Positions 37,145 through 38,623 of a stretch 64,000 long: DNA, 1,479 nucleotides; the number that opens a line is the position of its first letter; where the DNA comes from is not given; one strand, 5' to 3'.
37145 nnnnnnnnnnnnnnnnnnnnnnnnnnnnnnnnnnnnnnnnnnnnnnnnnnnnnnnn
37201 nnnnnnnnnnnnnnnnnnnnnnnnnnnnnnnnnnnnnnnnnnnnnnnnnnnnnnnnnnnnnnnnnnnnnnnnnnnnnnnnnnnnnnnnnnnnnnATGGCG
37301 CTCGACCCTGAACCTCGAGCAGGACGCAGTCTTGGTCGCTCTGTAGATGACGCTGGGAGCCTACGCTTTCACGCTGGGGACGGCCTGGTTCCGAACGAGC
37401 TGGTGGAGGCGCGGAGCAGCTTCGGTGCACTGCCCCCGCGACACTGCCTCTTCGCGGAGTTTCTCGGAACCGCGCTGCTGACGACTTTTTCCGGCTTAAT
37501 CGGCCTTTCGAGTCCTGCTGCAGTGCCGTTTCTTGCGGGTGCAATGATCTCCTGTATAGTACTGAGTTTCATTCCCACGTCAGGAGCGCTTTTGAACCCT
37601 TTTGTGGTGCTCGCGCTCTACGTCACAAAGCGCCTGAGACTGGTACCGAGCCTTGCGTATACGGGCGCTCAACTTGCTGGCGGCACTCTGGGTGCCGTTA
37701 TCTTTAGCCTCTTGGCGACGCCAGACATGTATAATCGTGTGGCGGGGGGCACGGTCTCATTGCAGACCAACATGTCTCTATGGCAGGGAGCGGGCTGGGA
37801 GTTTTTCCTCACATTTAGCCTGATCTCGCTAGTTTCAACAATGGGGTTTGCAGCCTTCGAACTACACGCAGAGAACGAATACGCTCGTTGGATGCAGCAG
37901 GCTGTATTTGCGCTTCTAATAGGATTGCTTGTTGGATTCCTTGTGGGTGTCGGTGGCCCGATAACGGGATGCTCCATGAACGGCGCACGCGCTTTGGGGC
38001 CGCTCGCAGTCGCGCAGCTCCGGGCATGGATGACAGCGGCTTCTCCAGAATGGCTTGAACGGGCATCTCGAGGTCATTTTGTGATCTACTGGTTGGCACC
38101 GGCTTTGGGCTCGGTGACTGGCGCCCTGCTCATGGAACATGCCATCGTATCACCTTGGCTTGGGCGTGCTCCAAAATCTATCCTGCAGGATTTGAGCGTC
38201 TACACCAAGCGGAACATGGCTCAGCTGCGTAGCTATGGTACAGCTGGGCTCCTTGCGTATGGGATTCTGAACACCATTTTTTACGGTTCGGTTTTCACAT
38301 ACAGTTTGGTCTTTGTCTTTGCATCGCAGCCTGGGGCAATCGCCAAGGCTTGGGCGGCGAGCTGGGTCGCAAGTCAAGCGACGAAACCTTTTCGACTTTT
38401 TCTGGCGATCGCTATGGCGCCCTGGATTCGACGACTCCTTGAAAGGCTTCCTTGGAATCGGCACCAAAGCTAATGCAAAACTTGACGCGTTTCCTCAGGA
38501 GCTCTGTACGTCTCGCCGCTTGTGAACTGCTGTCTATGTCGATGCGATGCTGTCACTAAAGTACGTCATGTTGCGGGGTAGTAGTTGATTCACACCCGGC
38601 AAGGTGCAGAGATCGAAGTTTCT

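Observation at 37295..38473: MIP-family channel with both NPA boxes altered (NPF and NGA) and a long C-terminal tail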

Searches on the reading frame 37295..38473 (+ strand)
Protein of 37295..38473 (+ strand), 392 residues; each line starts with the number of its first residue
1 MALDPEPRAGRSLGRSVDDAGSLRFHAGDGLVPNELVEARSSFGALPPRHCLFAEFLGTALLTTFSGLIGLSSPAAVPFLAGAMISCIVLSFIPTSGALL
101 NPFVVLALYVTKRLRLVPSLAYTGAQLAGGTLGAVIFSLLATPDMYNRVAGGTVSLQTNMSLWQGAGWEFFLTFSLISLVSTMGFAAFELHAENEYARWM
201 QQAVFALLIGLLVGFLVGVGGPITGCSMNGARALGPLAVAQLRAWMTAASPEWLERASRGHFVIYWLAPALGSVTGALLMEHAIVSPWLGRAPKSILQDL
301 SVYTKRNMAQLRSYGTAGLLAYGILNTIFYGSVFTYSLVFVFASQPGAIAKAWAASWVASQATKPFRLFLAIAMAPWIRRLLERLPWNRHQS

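Call 3: search_protein_families(library=pfam, proteins=[window:37295-38473:+], max_evalue=0.01)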
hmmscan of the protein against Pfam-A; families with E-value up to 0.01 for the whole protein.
window:37295-38473:+ (392 aa): 1 family
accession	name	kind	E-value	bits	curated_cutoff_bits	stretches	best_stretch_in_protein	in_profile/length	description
PF00230.25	MIP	-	4.4e-26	92.5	25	1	52-279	11-221/222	Major intrinsic protein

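Call 4: search_solved_structures(query=window:37295-38473:+, max_evalue=0.01, show_alignments=3)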
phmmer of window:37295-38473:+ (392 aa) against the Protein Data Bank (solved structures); distinct sequences matched with E-value up to 0.01: 31.
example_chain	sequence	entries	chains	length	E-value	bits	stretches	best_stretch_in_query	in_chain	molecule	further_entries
8ghj_A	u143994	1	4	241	9e-10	41.5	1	50-287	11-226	Aquaporin-2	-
8vvx_X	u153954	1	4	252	2.7e-09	39.9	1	50-288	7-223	Aquaporin-2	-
8gcl_A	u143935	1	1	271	2.9e-09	39.8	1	50-289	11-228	Aquaporin-2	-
4nef_A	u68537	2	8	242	3.1e-09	39.7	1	50-287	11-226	Aquaporin-2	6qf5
4oj2_X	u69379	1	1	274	3.2e-09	39.7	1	50-288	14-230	Aquaporin-2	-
5dye_A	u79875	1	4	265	4.4e-09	39.2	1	51-281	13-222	Aquaporin-5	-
7stc_A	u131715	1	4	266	4.4e-09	39.2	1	51-281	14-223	Aquaporin-5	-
5c5x_A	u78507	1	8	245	4.4e-09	39.2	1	51-281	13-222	Aquaporin-5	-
8oee_A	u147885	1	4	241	4.5e-09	39.2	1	50-287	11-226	Aquaporin-2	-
3d9s_A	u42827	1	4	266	8.2e-09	38.3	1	51-281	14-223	Aquaporin-5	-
8y8x_A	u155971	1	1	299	1.1e-08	37.9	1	25-281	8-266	Glycerol uptake facilitator protein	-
8y8w_A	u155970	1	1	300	3.6e-08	36.2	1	25-281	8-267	Glycerol uptake facilitator protein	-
2zz9_A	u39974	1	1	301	2e-07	33.8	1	79-284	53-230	Aquaporin-4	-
2d57_A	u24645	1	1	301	2e-07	33.7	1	79-284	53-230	Aquaporin-4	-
3iyz_A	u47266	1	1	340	2.8e-07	33.3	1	79-284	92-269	Aquaporin-4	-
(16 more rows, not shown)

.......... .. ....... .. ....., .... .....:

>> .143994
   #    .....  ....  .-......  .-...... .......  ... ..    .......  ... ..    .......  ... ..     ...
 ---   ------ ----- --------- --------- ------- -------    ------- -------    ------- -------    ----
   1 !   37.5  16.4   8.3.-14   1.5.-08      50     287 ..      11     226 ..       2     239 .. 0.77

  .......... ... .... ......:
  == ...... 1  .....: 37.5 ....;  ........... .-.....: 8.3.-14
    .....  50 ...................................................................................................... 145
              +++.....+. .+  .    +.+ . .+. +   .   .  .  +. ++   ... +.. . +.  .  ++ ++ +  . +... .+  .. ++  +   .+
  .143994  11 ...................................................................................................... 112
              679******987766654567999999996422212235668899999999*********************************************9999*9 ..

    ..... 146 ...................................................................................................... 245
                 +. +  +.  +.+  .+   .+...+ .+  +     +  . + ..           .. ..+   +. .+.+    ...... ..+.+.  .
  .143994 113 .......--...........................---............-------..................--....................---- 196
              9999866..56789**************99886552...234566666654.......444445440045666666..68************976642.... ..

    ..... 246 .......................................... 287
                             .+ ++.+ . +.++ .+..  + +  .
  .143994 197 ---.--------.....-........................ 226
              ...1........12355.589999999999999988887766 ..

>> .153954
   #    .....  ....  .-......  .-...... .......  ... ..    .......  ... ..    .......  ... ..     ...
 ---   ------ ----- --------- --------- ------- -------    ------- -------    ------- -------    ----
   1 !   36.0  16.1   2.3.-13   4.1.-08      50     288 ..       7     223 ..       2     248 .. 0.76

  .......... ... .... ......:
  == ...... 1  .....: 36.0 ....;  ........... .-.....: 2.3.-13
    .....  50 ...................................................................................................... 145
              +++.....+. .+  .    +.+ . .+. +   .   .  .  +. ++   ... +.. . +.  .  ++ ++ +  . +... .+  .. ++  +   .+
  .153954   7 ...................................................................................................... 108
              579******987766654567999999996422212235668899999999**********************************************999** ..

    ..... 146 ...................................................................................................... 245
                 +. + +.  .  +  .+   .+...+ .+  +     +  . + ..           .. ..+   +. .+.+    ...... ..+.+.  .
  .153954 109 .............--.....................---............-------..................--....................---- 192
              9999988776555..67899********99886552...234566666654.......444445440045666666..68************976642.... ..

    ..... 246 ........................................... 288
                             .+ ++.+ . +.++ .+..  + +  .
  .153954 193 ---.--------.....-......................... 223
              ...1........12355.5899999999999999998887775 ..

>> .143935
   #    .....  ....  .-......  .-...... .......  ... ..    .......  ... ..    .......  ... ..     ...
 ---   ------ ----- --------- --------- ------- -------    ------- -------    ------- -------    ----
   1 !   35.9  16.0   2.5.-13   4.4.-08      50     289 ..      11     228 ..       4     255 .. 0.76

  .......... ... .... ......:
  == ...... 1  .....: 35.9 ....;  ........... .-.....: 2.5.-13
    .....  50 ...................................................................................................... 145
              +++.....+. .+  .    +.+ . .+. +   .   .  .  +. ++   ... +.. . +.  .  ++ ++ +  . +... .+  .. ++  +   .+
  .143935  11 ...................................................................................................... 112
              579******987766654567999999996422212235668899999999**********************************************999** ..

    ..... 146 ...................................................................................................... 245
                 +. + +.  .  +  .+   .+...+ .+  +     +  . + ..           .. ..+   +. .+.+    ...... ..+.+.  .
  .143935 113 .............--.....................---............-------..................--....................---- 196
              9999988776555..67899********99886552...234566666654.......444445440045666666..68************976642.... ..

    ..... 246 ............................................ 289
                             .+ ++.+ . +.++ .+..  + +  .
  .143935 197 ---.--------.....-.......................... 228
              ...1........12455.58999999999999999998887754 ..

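Call 5: find_homologous_proteins(query=window:37295-38473:+)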
Query window:37295-38473:+ (392 aa): 6 proteins with E <= 0.001 among 8000 candidates.
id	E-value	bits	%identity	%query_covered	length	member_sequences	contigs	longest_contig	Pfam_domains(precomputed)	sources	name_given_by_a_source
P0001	1.1e-252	856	99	100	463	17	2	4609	PF00230.26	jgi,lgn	-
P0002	1.2e-170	586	75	90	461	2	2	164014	PF00230.26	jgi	jgi:glycerol uptake facilitator-like aquaporin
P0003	1.8e-163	562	72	89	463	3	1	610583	PF00230.26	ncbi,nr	ncbi:hypothetical protein CCYA_CCYA10G2931 [Cyanidiococcus yangmingshanensis]|nr:hypothetical protei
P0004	4.1e-6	44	31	60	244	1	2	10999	PF00230.26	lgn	-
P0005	1.2e-4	39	29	53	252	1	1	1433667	PF00230.26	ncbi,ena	-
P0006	2.9e-4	38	36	46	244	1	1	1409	PF00230.26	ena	-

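Call 8: list_cluster_members(proteins=[P0001, P0002, P0003])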
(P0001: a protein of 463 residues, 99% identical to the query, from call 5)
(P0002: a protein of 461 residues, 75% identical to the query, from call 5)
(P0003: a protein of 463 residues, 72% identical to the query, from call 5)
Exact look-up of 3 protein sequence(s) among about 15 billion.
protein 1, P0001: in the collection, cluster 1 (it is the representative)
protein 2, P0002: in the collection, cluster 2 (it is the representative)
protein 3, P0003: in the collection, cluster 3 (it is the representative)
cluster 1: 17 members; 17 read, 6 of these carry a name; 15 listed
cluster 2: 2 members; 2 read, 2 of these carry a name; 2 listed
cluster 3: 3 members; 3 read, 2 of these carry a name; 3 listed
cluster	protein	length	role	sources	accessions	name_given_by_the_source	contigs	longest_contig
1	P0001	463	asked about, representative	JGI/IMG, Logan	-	-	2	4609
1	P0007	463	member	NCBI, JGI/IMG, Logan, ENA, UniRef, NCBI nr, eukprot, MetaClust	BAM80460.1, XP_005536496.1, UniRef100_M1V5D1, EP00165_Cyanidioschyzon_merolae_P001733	aquaporin [Cyanidioschyzon merolae strain 10D] | glycerol uptake facilitator-like aquaporin | Aquaporin n=1 Tax=Cyanidioschyzon merolae (strain NIES-3377 / 10D) TaxID=280699 ...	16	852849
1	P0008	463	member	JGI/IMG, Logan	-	glycerol uptake facilitator-like aquaporin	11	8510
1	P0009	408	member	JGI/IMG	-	glycerol uptake facilitator-like aquaporin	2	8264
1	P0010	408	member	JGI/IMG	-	glycerol uptake facilitator-like aquaporin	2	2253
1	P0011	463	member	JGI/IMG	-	glycerol uptake facilitator-like aquaporin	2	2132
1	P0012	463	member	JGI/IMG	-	glycerol uptake facilitator-like aquaporin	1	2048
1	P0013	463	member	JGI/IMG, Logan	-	-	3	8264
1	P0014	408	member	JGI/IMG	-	-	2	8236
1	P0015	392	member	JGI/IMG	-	-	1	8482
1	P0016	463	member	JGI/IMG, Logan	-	-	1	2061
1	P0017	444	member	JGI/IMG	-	-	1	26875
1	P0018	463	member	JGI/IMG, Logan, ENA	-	-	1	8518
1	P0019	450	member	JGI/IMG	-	-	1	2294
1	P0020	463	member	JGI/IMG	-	-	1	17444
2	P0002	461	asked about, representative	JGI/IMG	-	glycerol uptake facilitator-like aquaporin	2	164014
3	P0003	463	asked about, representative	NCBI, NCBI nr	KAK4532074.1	hypothetical protein CCYA_CCYA10G2931 [Cyanidiococcus yangmingshanensis]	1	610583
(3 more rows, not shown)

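Call 32: find_homologous_proteins(query=A4, max_evalue=0.000001)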
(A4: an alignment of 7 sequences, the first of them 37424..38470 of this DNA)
Query A4 (7 sequences) (349 aa, profile of the alignment): 178 proteins with E <= 0.000001 among 8000 candidates; the best 120 are listed.
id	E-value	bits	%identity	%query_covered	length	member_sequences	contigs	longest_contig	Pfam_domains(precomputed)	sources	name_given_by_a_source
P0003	2.5e-188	645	72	100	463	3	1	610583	PF00230.26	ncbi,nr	ncbi:hypothetical protein CCYA_CCYA10G2931 [Cyanidiococcus yangmingshanensis]|nr:hypothetical protei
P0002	3.1e-186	638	76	99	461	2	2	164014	PF00230.26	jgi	jgi:glycerol uptake facilitator-like aquaporin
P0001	1.5e-163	563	99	100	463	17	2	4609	PF00230.26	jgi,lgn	-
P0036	3.4e-126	440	29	96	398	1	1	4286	PF00230.26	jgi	-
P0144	6.2e-36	143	30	75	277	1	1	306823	PF00230.26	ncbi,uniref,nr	ncbi:unnamed protein product [Candidula unifasciata]|uniref:Aquaporin n=1 Tax=Candidula unifasciata 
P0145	1.2e-31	128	30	64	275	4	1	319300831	PF00230.26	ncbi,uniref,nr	ncbi:hypothetical protein GDO78_000180 [Eleutherodactylus coqui]|uniref:Aquaporin 14 n=2 Tax=Eleuthe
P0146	1.5e-31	128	30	64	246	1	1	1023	PF00230.26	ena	-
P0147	2.0e-31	128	32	67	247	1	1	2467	PF00230.26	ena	-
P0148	2.3e-30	124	28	64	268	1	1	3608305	PF00230.26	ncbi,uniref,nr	ncbi:PREDICTED: aquaporin-like [Vollenhovia emeryi]|uniref:aquaporin-like n=1 Tax=Vollenhovia emeryi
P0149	1.6e-28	118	41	22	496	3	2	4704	PF00230.26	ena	-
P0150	6.1e-28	116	29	58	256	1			PF00230.26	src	-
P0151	7.6e-28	116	33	67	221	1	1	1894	PF00230.26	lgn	-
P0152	1.1e-27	115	51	11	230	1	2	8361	PF00230.26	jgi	jgi:MIP family channel proteins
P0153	1.2e-27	115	29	62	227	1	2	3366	PF00230.26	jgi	jgi:MIP family channel proteins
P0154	1.2e-27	115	32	26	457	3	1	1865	PF00230.26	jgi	-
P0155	2.8e-27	114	26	76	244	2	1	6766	PF00230.26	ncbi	-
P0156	1.3e-26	112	30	67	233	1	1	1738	PF00230.26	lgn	-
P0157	1.9e-26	111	38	21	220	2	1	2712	PF00230.26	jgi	-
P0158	1.4e-25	109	31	64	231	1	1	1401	PF00230.26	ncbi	-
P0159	1.2e-24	105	32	56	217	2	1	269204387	PF00230.26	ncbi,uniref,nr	ncbi:hypothetical protein GDO81_004916 [Engystomops pustulosus]|uniref:Aquaporin-2 n=1 Tax=Engystomo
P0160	5.6e-24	103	29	61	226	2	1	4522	PF00230.26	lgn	-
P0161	1.2e-23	102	32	53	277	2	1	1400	PF00230.26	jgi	jgi:glycerol uptake facilitator protein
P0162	1.5e-23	102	35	23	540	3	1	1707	PF00230.26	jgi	-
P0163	3.6e-23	101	34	53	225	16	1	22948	PF00230.26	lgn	-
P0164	3.9e-23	100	34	42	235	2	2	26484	PF00230.26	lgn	-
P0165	5.2e-23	100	28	59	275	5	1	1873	PF00230.26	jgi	-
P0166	5.3e-23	100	37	23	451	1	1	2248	PF00230.26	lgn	-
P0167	1.2e-22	99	29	55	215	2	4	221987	PF00230.26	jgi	jgi:MIP family channel proteins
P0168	1.7e-22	98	31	53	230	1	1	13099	PF00230.26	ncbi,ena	-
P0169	1.8e-22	98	27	44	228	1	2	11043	PF00230.26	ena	-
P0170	1.9e-22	98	29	53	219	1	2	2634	PF00230.26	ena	-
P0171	3.1e-22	97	27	55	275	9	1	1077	PF00230.26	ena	-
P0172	6.0e-22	97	27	43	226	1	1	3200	PF00230.26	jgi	jgi:aquaporin Z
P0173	3.3e-21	94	29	57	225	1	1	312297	PF00230.26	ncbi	ncbi:MAG: aquaporin [Gemmataceae bacterium]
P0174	3.5e-21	94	28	63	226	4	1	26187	PF00230.26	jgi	jgi:aquaporin NIP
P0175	4.7e-21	94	27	64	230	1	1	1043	PF00230.26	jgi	jgi:aquaporin NIP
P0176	5.9e-21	93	30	65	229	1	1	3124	PF00230.26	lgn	-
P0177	6.1e-21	93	34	32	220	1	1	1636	PF00230.26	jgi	jgi:MIP family channel proteins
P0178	2.4e-20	91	32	65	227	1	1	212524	PF00230.26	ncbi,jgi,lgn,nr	ncbi:MAG: aquaporin [Chthoniobacter sp.]|jgi:aquaporin Z|nr:aquaporin [Chthoniobacter sp.]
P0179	3.3e-20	91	29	57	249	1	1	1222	PF00230.26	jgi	jgi:MIP family channel proteins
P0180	4.1e-20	90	33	21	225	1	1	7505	PF00230.26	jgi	jgi:aquaporin NIP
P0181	7.1e-20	90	29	56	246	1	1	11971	PF00230.26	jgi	jgi:MIP family channel proteins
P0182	7.7e-20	90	32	57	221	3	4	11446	PF00230.26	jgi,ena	-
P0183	1.7e-19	88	28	61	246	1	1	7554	PF00230.26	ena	-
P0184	3.1e-19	88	29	53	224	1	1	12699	PF00230.26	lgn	-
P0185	8.5e-19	86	26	54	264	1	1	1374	PF00230.26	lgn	-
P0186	9.5e-19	86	28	54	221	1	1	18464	PF00230.26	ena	-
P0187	3.3e-18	84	26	55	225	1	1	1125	PF00230.26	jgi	jgi:MIP family channel proteins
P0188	5.8e-18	83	28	61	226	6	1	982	PF00230.26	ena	-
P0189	6.7e-18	83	27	53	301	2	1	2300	PF00230.26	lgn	-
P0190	8.9e-18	83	37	26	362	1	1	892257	PF00230.26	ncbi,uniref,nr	ncbi:aquaporin-like protein [Polychytrium aggregatum]|uniref:aquaporin-like protein n=1 Tax=Polychyt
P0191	8.9e-18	83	31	52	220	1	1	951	PF00230.26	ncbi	-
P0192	1.2e-17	82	32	45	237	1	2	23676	PF00230.26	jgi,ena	-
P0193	1.9e-17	82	33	21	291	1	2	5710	PF00230.26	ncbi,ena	-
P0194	2.4e-17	81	48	7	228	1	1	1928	PF00230.26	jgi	-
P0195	3.1e-17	81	27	65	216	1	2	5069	PF00230.26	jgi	jgi:aquaporin NIP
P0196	8.1e-17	80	28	66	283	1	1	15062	PF00230.26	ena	-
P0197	1.0e-16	79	29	53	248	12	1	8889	PF00230.26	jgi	jgi:aquaporin Z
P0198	1.3e-16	79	29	66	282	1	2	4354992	PF00230.26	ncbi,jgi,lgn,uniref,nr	ncbi:aquaporin family protein [Erwiniaceae bacterium L1_54_6]|jgi:glycerol uptake facilitator protei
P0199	2.8e-16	78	28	64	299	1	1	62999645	PF00230.26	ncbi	ncbi:aquaporin-9-like [Mustelus asterias]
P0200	9.1e-16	76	31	53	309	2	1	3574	PF00230.26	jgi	-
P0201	4.5e-15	74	28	52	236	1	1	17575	PF00230.26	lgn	-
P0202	7.2e-15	73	27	66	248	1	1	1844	PF00230.26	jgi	jgi:glycerol uptake facilitator-like aquaporin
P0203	1.3e-14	72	29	61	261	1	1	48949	PF00230.26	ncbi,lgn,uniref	ncbi:aquaporin Z [Nostoc sp.]|uniref:aquaporin Z n=1 Tax=Nostoc sp. TaxID=1180 RepID=UPI002FFBD058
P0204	2.3e-14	72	30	37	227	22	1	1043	PF00230.26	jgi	jgi:aquaporin Z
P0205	3.3e-14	71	31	64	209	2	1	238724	PF00230.26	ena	-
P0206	4.5e-14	71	30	54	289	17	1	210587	PF00230.26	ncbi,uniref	ncbi:MIP/aquaporin family protein [Amycolatopsis sp. 3B14]|uniref:MIP/aquaporin family protein n=1 T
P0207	7.4e-14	70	27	65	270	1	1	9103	PF00230.26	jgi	jgi:glycerol uptake facilitator protein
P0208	9.6e-14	69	30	42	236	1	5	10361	PF00230.26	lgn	-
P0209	1.5e-13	69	28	66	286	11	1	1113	PF00230.26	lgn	-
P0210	1.6e-13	69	31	21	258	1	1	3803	PF00230.26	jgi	jgi:glycerol uptake facilitator protein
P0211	1.8e-13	69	30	65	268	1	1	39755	PF00230.26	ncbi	-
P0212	1.8e-13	69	35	24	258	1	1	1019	PF00230.26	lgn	-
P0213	1.8e-13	69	25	54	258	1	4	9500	PF00230.26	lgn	-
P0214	2.1e-13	68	40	23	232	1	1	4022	PF00230.26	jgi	jgi:glycerol uptake facilitator-like aquaporin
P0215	3.5e-13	68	26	68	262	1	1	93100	PF00230.26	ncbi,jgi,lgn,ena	-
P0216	7.9e-13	66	27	67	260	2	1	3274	PF00230.26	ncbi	ncbi:MAG: MIP family channel protein [Acidobacteriota bacterium]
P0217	8.0e-13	66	26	68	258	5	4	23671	PF00230.26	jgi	jgi:MIP family channel proteins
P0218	1.0e-12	66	27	53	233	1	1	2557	PF00230.26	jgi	jgi:glycerol uptake facilitator protein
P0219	1.3e-12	66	25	66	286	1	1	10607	PF00230.26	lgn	-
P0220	1.4e-12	66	34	23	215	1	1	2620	PF00230.26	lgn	-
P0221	1.6e-12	65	27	54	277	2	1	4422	PF00230.26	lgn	-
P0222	1.8e-12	65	33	18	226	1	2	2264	PF00230.26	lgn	-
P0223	2.0e-12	65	26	56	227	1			PF00230.26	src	-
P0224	3.7e-12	64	32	23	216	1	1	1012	PF00230.26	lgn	-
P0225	6.5e-12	63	27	67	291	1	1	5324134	PF00230.26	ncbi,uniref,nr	ncbi:hypothetical protein CCR75_000812 [Bremia lactucae]|uniref:Aquaporin n=1 Tax=Bremia lactucae Ta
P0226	6.8e-12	63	34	23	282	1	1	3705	PF00230.26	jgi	jgi:MIP family channel proteins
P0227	7.1e-12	63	30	53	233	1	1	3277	PF00230.26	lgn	-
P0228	1.2e-11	63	27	67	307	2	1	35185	PF00230.26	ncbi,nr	ncbi:MAG TPA: MIP/aquaporin family protein [Solirubrobacteraceae bacterium]|nr:MIP/aquaporin family 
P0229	1.5e-11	62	28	65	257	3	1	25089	PF00230.26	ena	-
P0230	1.6e-11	62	34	29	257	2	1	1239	PF00230.26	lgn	-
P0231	2.0e-11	62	47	13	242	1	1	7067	PF00230.26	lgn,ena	-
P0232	2.7e-11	61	29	65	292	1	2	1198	PF00230.26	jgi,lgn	-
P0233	3.0e-11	61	31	21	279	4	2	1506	PF00230.26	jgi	jgi:glycerol uptake facilitator protein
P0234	3.7e-11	61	35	22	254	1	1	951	PF00230.26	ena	-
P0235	6.1e-11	60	36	22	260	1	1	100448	PF00230.26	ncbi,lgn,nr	ncbi:MAG TPA: aquaporin [Candidatus Saccharimonadales bacterium]|nr:aquaporin [Candidatus Saccharimo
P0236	6.1e-11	60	28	67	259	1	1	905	PF00230.26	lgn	-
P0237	6.5e-11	60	32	24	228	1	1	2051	PF00230.26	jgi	-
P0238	8.2e-11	60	28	40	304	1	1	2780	PF00230.26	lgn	-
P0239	8.3e-11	60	26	48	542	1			PF00230.26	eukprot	eukprot:TRINITY_DN7189_c0_g2_i1.p1 TRINITY_DN7189_c0_g2~~TRINITY_DN7189_c0_g2_i1.p1 ORF type:complet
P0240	1.3e-10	59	37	29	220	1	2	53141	PF00230.26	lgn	-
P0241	1.4e-10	59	35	25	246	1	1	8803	PF00230.26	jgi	jgi:glycerol uptake facilitator-like aquaporin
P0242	1.5e-10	59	38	23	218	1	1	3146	PF00230.26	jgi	jgi:aquaporin Z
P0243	1.7e-10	59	26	66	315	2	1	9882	PF00230.26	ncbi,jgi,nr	ncbi:MAG: MIP family channel protein [Streptomyces sp.]|jgi:glycerol uptake facilitator protein|nr:M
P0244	1.9e-10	59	35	18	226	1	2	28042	PF00230.26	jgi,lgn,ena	-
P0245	2.1e-10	59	40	23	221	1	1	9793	PF00230.26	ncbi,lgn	ncbi:MAG TPA: aquaporin [Candidatus Saccharimonadales bacterium]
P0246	2.2e-10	58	27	62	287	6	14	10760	PF00230.26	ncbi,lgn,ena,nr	ncbi:MAG: aquaporin family protein [Pseudonocardiales bacterium]|nr:aquaporin family protein [Pseudo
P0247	2.5e-10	58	35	24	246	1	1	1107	PF00230.26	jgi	jgi:arsenate reductase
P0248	2.5e-10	58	36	26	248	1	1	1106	PF00230.26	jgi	jgi:arsenate reductase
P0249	3.0e-10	58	30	23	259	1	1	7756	PF00230.26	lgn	-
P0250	3.6e-10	58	41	24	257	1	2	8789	PF00230.26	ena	-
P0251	4.7e-10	57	47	13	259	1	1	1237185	PF00230.26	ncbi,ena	-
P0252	5.0e-10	57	41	12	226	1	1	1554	PF00230.26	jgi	jgi:glycerol uptake facilitator-like aquaporin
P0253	5.7e-10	57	29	46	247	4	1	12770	PF00230.26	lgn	-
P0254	6.8e-10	57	35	28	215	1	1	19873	PF00230.26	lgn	-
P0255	8.0e-10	57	39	13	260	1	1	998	PF00230.26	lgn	-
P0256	9.6e-10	56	31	33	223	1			PF00230.26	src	-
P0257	1.1e-9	56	29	68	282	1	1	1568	PF00230.26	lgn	-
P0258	1.5e-9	56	29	59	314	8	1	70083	PF00230.26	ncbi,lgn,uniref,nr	ncbi:aquaporin family protein [Streptomyces misionensis]|uniref:Aquaporin family protein n=1 Tax=Str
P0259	1.5e-9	56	31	40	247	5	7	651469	PF00230.26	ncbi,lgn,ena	-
